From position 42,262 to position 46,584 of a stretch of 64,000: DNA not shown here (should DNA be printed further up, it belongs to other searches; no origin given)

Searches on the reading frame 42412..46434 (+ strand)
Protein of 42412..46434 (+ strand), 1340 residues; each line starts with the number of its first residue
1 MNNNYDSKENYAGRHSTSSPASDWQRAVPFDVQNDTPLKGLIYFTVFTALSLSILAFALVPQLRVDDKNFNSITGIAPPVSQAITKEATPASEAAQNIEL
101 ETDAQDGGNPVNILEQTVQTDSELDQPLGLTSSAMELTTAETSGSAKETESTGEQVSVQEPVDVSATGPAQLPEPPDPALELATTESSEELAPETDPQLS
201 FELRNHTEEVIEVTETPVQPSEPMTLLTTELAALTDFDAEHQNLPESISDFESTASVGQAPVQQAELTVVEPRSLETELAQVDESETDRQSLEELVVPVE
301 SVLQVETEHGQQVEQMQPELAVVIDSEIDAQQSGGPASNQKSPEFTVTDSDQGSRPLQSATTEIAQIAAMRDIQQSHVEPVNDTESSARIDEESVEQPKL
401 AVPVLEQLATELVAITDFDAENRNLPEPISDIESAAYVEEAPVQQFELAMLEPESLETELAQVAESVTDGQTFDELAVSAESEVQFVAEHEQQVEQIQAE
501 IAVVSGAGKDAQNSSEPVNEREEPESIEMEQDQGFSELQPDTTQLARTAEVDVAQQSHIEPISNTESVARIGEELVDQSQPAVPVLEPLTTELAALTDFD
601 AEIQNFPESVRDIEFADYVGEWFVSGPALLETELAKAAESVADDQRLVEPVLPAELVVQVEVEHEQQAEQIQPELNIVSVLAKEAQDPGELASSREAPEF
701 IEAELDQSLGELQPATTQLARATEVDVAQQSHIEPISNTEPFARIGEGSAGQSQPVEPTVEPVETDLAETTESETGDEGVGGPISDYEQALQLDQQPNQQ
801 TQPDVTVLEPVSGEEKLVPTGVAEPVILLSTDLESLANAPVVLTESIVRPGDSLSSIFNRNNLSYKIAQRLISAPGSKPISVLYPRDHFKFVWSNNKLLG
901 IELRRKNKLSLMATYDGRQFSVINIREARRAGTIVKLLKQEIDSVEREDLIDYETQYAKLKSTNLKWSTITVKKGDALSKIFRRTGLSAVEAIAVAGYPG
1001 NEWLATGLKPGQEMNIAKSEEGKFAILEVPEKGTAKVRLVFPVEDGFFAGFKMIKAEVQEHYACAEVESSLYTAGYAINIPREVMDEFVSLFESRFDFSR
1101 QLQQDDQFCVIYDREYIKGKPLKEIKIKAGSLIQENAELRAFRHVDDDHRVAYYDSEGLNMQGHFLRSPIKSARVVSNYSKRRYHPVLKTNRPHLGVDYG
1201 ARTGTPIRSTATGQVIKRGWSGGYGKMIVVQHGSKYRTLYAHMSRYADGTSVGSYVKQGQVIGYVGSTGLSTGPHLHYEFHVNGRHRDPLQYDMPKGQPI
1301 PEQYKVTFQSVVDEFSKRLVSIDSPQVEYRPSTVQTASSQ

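Call 66: search_protein_families(library=pfam, proteins=[window:42412-46434:+], max_evalue=0.001)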
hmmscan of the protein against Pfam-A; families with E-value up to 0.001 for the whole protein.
window:42412-46434:+ (1340 aa): 5 families
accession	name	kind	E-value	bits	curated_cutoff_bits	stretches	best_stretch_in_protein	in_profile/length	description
PF01551.29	Peptidase_M23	-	7.2e-35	119.5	28.7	1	1193-1289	2-96/96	Peptidase family M23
PF04225.17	LysM_OapA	-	7.6e-10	39.2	22.3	1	966-1048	1-81/85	Opacity-associated protein A LysM-like domain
PF19425.4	Csd3_N2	-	2.8e-07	31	27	1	1062-1179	8-120/122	Csd3 second domain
PF22310.2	NMB0315_dom_I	-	1.2e-06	29.2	27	0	967-1023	3-59/83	NMB0315-like, domain I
PF01476.26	LysM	-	0.00021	21.6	20.9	0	848-866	3-21/43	LysM domain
